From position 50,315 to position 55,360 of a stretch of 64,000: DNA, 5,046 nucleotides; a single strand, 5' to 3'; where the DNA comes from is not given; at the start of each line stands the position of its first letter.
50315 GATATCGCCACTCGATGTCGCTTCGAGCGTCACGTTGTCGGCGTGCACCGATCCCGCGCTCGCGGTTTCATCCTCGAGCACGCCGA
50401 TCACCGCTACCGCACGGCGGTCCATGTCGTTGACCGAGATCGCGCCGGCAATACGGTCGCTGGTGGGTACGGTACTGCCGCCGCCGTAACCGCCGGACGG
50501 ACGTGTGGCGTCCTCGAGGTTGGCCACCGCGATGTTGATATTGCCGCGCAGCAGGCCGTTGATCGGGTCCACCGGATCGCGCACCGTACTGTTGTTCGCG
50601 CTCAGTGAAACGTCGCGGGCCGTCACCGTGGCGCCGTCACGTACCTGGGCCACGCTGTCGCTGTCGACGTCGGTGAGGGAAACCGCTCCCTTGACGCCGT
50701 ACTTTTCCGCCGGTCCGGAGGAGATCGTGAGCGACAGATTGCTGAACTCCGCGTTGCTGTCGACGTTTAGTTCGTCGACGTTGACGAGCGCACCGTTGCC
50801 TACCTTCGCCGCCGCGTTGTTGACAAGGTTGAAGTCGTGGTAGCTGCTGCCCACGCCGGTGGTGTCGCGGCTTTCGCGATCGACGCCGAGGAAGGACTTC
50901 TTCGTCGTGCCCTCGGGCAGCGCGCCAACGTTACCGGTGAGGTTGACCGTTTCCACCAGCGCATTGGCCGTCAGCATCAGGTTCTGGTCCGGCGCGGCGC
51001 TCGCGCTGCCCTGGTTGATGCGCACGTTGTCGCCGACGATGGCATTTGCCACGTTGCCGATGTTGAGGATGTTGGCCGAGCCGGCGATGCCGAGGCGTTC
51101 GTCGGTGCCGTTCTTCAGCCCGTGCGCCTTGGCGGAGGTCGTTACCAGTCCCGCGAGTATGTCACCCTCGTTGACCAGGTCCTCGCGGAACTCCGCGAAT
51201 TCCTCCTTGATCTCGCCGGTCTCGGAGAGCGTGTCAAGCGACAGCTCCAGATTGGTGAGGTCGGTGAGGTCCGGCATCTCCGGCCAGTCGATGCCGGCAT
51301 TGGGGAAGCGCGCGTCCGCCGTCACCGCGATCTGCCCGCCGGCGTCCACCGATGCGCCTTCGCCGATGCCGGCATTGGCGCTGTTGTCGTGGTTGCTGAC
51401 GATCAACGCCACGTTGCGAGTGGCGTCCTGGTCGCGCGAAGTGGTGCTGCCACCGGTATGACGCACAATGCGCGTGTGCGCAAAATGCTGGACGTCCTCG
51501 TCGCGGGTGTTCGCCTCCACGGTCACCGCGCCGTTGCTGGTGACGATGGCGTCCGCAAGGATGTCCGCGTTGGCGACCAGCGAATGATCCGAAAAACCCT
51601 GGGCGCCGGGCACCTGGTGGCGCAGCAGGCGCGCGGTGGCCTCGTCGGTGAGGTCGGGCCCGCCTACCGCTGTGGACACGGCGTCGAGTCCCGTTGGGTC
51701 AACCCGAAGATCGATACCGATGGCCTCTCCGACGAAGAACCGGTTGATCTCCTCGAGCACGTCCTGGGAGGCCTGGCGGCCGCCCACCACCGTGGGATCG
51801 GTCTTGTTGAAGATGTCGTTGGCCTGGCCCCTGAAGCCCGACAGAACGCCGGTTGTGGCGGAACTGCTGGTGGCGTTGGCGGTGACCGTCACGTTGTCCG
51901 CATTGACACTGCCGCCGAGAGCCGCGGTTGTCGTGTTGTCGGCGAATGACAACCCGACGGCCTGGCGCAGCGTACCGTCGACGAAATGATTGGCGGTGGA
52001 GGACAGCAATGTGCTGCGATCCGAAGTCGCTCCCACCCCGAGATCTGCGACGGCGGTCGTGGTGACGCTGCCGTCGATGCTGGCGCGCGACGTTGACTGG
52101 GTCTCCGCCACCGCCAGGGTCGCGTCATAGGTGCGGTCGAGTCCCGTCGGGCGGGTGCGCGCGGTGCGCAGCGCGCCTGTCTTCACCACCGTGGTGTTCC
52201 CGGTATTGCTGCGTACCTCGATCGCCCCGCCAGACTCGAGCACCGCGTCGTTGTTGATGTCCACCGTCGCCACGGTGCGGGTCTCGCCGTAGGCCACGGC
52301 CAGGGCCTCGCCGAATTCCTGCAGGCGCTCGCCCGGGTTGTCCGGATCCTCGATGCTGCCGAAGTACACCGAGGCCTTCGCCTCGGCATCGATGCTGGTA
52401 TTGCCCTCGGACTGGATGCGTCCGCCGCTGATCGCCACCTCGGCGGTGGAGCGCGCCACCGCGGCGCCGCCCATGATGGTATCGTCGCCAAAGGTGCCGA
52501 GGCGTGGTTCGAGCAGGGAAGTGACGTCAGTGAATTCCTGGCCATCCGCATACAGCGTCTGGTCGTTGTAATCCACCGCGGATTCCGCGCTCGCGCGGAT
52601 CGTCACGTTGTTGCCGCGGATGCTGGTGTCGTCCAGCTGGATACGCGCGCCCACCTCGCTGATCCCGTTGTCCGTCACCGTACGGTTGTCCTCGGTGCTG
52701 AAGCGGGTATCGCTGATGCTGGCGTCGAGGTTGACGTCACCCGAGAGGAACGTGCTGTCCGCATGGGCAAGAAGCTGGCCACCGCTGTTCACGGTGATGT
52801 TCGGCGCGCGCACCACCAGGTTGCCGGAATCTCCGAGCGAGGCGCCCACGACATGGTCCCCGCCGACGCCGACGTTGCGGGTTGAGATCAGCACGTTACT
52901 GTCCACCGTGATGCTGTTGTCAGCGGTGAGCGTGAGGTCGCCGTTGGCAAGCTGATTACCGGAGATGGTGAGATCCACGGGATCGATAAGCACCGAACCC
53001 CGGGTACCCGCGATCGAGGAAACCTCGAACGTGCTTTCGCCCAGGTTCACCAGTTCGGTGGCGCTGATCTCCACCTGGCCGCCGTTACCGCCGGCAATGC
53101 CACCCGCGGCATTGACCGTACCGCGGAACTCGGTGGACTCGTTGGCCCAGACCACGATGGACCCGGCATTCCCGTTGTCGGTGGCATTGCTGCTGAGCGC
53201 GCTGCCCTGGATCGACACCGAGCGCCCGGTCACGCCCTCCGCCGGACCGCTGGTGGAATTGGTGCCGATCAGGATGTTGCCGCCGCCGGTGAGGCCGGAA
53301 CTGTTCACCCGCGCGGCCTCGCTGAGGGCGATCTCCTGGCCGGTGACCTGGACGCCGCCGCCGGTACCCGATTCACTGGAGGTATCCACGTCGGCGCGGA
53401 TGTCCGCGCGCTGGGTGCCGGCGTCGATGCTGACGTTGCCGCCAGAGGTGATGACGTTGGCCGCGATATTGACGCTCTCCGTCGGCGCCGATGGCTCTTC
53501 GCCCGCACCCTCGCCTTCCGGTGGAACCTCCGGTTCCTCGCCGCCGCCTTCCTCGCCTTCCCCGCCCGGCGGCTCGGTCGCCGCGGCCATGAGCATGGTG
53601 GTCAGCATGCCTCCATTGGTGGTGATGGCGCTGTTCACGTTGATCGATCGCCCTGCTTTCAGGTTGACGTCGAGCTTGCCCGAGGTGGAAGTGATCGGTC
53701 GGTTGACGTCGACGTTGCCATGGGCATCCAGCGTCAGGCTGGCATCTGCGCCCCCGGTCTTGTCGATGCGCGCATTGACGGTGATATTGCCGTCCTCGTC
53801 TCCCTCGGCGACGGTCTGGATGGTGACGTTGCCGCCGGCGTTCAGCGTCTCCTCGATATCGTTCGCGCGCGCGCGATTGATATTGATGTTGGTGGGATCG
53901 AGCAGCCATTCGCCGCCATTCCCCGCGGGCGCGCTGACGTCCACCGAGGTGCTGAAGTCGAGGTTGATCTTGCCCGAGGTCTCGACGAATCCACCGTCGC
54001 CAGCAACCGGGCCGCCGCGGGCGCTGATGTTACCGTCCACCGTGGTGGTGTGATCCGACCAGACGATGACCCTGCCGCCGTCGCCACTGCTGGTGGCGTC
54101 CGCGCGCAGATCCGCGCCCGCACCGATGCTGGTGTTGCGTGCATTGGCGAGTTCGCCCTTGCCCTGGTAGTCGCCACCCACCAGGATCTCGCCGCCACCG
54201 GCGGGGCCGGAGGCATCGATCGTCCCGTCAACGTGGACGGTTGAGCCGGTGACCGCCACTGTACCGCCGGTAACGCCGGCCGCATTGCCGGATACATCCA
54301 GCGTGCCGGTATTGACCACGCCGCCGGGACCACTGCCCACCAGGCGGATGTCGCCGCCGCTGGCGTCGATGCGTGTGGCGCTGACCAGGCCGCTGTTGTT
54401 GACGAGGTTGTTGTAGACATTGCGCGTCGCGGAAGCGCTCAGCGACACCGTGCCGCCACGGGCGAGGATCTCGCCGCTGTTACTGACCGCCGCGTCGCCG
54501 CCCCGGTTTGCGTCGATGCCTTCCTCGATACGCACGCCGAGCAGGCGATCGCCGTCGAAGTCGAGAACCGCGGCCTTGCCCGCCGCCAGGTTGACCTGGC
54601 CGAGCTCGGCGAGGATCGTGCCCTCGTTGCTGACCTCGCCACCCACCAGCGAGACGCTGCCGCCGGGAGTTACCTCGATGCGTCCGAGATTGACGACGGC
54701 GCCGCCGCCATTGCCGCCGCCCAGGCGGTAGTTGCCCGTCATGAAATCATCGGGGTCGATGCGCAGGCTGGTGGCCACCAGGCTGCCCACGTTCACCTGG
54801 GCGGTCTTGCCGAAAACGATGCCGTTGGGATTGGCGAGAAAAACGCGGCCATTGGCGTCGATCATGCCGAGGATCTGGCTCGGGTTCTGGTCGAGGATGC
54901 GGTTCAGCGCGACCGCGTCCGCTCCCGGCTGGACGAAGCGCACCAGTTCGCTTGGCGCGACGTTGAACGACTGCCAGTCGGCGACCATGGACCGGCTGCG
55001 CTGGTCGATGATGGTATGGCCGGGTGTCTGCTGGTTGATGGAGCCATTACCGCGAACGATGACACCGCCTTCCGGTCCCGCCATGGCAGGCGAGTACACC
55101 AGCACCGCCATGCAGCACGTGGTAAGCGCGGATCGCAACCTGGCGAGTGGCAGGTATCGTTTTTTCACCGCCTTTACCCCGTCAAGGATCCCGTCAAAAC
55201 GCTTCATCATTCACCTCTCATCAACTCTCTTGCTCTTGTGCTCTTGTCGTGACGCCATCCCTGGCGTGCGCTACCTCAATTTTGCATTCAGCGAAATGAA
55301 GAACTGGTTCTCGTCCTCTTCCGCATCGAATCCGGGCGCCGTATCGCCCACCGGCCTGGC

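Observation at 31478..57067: Two-partner secretion locus with a single uninterrupted 7,910-codon cargo gene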

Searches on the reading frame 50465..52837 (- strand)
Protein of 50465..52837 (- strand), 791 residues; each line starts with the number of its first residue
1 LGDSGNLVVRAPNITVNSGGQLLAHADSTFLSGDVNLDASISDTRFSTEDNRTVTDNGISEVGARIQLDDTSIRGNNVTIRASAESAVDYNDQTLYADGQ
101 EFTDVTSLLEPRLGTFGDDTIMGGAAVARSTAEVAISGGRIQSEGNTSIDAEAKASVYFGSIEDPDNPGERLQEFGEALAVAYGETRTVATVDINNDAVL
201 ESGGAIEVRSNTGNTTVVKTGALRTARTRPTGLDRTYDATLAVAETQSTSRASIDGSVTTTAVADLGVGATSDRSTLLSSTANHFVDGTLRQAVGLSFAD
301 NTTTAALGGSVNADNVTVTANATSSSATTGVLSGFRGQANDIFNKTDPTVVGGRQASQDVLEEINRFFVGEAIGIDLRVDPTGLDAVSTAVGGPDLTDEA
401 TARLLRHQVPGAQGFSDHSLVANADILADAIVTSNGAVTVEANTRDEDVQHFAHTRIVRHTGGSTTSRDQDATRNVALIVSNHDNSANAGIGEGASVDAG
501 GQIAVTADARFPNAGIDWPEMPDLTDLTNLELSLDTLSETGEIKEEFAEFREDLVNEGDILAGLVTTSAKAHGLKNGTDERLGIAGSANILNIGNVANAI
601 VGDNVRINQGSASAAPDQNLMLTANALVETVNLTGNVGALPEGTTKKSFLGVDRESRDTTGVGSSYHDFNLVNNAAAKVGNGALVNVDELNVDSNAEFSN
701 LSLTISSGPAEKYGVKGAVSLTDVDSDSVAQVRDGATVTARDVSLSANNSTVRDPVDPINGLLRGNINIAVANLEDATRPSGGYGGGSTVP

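Call 4: search_protein_families(library=pfam, proteins=[window:50465-52837:-], max_evalue=0.01)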
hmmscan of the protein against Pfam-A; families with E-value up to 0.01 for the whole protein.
window:50465-52837:- (791 aa): 0 families

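Call 5: search_protein_families(library=ncbifam, proteins=[window:50465-52837:-], max_evalue=0.01)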
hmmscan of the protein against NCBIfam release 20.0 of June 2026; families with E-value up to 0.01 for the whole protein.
window:50465-52837:- (791 aa): 1 family
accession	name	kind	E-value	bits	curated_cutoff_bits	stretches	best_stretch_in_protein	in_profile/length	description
NF012206.1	LktA_tand_53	repeat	0.01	16.1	50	1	714-751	4-41/53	tandem repeat-containing filamentous protein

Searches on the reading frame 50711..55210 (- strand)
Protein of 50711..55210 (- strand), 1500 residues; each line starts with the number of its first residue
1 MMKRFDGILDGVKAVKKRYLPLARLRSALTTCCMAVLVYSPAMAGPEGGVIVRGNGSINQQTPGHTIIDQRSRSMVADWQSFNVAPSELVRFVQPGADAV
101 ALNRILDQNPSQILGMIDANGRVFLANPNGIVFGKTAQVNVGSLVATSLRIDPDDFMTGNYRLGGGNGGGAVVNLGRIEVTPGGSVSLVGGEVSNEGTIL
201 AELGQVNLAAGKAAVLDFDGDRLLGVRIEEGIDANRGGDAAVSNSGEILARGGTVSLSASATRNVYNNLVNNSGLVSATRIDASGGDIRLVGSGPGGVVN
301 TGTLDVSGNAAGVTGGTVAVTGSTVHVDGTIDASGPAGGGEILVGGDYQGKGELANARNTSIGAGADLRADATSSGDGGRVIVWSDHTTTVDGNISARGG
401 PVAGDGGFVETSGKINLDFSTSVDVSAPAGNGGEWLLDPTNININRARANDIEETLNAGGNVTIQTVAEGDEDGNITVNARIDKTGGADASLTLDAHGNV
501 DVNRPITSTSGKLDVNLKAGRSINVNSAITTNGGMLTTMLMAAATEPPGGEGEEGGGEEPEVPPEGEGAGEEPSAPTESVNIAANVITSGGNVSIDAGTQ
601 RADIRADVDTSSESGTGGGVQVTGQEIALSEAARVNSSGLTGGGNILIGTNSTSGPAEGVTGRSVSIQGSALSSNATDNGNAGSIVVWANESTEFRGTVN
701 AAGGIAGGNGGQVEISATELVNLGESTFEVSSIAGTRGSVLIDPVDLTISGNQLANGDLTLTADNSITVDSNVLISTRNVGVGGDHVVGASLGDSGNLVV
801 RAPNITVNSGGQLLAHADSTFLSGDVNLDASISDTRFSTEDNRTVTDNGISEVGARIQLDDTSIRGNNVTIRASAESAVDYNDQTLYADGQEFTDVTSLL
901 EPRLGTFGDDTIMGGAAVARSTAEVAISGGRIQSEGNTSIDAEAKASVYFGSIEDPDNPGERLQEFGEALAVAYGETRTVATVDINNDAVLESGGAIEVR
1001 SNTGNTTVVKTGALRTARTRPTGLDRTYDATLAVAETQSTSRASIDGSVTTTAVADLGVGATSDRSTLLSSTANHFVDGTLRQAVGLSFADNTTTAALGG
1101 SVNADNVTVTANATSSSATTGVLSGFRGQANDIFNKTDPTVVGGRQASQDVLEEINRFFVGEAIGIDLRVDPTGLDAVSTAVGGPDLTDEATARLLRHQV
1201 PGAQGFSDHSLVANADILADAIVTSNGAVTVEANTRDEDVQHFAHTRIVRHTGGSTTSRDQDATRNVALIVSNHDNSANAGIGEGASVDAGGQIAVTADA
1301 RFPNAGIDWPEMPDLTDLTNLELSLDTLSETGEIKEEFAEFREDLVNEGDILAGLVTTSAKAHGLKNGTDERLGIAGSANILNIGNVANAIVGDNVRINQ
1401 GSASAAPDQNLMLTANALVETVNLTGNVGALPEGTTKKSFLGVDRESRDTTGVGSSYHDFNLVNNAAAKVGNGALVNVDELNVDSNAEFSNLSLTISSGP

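Call 18: find_homologous_proteins(query=window:50711-55210:-, max_evalue=1e-10)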
Query window:50711-55210:- (1500 aa): 4456 proteins with E <= 1e-10 among 8000 candidates; the best 120 are listed.
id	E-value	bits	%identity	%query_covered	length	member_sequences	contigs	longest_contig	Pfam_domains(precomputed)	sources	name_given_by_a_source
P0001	6.2e-155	536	47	35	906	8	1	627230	PF05860.20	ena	-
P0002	1.3e-151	525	48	34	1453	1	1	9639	PF05860.20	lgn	-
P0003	6.2e-150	519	46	36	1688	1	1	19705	PF05860.20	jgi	-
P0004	9.7e-149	515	45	37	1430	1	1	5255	PF05860.20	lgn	-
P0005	1.5e-148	515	46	35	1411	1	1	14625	PF05860.20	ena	-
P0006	2.8e-148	514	43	48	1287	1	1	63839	PF05860.20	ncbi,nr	ncbi:MAG: filamentous hemagglutinin N-terminal domain-containing protein [Acidiferrobacterales bacte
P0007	1.8e-142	495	42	44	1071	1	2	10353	PF05860.20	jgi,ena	-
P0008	3.0e-141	491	49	34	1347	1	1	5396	PF05860.20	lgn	-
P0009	3.3e-141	491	46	27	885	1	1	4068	PF13018.12,PF05860.20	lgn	-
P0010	1.7e-138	482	39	49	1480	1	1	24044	PF05860.20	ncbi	-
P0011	2.0e-138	481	45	35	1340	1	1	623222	PF05860.20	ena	-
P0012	1.4e-134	469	43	35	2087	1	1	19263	PF05860.20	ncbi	ncbi:MAG: filamentous hemagglutinin family protein, partial [Parasphingorhabdus sp.]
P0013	4.5e-134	467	41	38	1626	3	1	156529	PF05860.20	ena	-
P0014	3.5e-132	461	43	35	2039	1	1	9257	PF05860.20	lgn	-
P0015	9.7e-131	456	43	34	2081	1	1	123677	PF05860.20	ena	-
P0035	8.2e-112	393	45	30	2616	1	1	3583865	PF18886.7,PF05860.20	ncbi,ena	-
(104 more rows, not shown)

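Call 38: search_solved_structures(query=window:50711-55210:-, max_evalue=0.01)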
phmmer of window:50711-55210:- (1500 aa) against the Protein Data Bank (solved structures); distinct sequences matched with E-value up to 0.01: 5.
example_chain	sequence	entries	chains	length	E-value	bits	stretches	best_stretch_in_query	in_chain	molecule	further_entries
8vba_A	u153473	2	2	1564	1.7e-75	257.8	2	28-484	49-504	EtpA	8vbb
8cpk_A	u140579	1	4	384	3.2e-62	213.8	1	44-427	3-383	EtpA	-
2odl_A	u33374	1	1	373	4e-42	147.2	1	48-414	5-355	Adhesin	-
4i84_A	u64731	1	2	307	1.6e-24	88.9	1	46-290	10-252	Heme/hemopexin-binding protein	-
4rm6_A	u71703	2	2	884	2.4e-21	78.4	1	46-518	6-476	Heme/hemopexin-binding protein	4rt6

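Call 54: search_protein_families(library=pfam, proteins=[window:50711-54310:-], max_evalue=1)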
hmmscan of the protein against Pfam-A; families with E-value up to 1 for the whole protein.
window:50711-54310:- (1200 aa): 0 families

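Call 72: find_encoding_contigs(protein=P0035, flank=6000, max_places=1)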
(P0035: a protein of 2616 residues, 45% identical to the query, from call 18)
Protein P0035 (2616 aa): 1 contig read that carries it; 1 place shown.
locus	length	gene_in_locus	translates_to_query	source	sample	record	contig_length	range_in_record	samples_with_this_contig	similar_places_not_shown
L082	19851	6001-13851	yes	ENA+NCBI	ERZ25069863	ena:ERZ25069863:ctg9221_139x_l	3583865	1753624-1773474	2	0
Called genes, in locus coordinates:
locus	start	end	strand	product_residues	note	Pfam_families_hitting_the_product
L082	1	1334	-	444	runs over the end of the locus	PF05936:T6SS_VasE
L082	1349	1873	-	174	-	PF12790:T6SS-SciN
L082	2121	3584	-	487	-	PF00498:FHA, PF20232:T6SS_FHA_C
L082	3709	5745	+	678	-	PF08479:POTRA_2 (faint), PF03865:ShlB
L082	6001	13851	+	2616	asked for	PF05860:TPS, PF18886:DUF5649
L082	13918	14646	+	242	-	PF07277:SapC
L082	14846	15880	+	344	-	PF13518:HTH_28, PF13551:HTH_29, PF13565:HTH_32 (weak), PF00665:rve, PF13683:rve_3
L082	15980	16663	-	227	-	-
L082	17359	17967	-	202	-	PF12385:Peptidase_C70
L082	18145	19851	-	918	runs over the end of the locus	PF13191:AAA_16, PF23569:NBD_SMAX1, PF00004:AAA, PF17871:AAA_lid_9, PF00004:AAA (weak), PF07724:AAA_2, PF07728:AAA_5, PF10431:ClpB_D2-small, +6 more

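Call 73: find_encoding_contigs(protein=P0001, flank=8000, max_places=1)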
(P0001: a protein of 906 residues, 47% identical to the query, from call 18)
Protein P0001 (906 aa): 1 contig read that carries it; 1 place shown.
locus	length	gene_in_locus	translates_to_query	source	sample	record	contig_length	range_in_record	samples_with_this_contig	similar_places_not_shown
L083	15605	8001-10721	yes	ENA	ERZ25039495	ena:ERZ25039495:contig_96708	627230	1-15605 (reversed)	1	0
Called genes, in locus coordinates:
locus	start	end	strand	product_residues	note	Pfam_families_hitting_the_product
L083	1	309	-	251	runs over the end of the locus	PF09972:DUF2207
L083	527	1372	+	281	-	PF20181:DUF6544, PF21900:DUF6920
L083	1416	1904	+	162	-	PF22016:DUF6933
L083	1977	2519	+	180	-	PF01545:Cation_efflux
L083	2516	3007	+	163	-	-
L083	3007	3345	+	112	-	PF08240:ADH_N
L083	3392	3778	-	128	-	PF02661:Fic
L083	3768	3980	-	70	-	-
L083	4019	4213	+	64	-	PF13602:ADH_zinc_N_2 (weak)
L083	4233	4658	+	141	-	-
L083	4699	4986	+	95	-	-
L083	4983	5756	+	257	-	PF23441:SDR (weak), PF00106:adh_short, PF01370:Epimerase (weak), PF08659:KR, PF13561:adh_short_C2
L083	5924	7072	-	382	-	PF01321:Creatinase_N, PF00557:Peptidase_M24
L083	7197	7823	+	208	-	-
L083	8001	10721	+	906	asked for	PF05860:TPS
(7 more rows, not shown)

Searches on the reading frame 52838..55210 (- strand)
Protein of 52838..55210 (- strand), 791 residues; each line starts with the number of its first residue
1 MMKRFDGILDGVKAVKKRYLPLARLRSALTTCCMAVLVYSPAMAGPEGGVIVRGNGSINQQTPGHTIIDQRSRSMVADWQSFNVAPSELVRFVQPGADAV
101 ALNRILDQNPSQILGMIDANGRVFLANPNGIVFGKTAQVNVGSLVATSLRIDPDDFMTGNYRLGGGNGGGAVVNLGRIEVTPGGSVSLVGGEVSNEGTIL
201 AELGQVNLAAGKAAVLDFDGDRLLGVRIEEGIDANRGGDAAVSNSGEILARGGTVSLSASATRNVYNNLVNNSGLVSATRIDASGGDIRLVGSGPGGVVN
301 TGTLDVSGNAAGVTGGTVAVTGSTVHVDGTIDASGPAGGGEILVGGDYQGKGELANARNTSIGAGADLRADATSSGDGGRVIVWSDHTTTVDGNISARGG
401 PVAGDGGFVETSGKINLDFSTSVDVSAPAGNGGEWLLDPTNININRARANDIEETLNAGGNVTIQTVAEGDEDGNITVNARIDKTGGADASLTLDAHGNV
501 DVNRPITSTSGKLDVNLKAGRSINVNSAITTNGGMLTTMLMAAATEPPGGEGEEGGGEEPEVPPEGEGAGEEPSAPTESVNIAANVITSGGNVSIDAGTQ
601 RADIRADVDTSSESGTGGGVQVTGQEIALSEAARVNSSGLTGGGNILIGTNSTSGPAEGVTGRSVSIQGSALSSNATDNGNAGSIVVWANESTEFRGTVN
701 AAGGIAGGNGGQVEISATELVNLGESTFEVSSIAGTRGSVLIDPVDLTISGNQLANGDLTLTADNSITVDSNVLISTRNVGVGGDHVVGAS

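Call 4: search_protein_families(library=pfam, proteins=[window:52838-55210:-], max_evalue=0.01)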
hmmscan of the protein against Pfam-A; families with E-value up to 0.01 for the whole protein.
window:52838-55210:- (791 aa): 1 family
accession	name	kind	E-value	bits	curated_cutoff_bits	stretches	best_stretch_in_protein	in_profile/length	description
PF05860.19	TPS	-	3.2e-34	119.4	33.5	1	55-294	12-241/252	TPS secretion domain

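Call 5: search_protein_families(library=ncbifam, proteins=[window:52838-55210:-], max_evalue=0.01)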
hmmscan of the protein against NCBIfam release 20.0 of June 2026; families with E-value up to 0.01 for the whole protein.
window:52838-55210:- (791 aa): 2 families
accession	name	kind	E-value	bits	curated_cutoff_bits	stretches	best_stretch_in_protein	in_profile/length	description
TIGR01901.1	adhes_NPXG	domain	5.4e-24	83.9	29.1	1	78-150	3-77/79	filamentous hemagglutinin N-terminal domain-containing protein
NF012204.1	adhes_FxxPxG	domain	0.00017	21.5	60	1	79-208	17-149/153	leukotoxin LktA family filamentous adhesin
